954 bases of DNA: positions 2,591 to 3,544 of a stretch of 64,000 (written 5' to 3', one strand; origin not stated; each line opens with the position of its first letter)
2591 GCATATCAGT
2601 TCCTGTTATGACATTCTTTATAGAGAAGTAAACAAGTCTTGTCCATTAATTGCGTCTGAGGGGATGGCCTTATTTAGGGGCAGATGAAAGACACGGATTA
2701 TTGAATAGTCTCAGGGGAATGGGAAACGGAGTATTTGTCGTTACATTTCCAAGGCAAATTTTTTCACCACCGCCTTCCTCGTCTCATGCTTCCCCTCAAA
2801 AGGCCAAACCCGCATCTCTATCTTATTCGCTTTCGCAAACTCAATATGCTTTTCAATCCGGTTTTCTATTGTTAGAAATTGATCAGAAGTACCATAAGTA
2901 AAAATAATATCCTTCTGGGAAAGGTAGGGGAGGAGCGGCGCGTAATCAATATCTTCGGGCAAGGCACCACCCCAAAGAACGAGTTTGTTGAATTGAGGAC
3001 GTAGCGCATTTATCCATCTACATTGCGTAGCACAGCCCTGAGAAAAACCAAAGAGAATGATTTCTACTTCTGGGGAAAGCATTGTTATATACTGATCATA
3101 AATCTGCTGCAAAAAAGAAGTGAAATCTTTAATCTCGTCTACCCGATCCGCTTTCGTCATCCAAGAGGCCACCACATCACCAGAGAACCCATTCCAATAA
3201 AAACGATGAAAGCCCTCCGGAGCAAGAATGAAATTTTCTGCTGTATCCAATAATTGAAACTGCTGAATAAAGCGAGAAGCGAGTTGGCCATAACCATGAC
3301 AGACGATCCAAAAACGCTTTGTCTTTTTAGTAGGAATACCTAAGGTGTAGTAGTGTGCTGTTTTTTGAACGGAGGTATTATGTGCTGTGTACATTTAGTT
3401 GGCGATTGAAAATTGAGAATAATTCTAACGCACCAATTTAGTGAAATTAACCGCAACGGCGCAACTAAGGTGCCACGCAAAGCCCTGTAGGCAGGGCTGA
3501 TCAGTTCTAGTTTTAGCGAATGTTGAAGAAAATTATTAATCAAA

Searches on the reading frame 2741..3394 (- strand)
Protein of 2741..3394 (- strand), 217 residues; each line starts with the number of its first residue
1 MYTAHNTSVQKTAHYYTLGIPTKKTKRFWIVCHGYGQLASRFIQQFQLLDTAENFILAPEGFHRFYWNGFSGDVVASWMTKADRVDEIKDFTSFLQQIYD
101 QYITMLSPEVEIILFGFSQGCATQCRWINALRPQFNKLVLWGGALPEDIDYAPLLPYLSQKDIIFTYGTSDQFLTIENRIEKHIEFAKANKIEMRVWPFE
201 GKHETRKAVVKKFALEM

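Call 67: find_encoding_contigs(protein=window:2741-3394:-, flank=10000, max_places=4)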
Protein window:2741-3394:- (217 aa): 17 contigs read that carry it; 4 places shown.
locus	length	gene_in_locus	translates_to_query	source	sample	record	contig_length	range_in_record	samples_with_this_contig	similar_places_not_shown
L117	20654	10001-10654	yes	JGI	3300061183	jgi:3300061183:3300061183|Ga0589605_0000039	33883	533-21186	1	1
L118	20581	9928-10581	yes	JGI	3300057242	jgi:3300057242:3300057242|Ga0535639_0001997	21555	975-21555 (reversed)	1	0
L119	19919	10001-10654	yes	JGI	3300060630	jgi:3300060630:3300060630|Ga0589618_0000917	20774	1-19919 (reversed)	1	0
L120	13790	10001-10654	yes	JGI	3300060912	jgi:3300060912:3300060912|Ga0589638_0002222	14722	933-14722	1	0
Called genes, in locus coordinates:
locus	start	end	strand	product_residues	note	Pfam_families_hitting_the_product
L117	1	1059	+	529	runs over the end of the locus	?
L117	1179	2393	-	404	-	PF08442:ATP-grasp_2, PF24948:Citrate_synth_N, PF00549:Ligase_CoA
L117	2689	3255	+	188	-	PF14539:DUF4442 (weak)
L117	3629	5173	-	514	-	PF18962:Por_Secre_tail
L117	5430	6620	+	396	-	PF00056:Ldh_1_N, PF02866:Ldh_1_C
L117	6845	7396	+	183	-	PF00578:AhpC-TSA (weak), PF13911:AhpC-TSA_2 (weak)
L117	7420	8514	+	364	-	PF27098:Rv0959_3rd, PF13519:VWA_2 (weak)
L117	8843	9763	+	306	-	-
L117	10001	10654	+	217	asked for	PF02230:Abhydrolase_2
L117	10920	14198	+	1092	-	PF13620:CarboxypepD_reg, PF13715:CarbopepD_reg_2, PF07715:Plug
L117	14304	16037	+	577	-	PF12771:SusD-like_2, PF12741:SusD-like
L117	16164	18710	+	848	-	PF13385:Laminin_G_3, PF09113:N-glycanase_C (weak), PF18962:Por_Secre_tail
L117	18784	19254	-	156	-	PF13302:Acetyltransf_3, PF00583:Acetyltransf_1, PF13420:Acetyltransf_4 (weak), PF13673:Acetyltransf_10, PF13508:Acetyltransf_7, PF08445:FR47 (weak)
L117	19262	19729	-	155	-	-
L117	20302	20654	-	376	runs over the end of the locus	PF22612:GH113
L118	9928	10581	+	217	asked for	PF02230:Abhydrolase_2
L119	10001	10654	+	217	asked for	PF02230:Abhydrolase_2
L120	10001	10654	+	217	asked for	PF02230:Abhydrolase_2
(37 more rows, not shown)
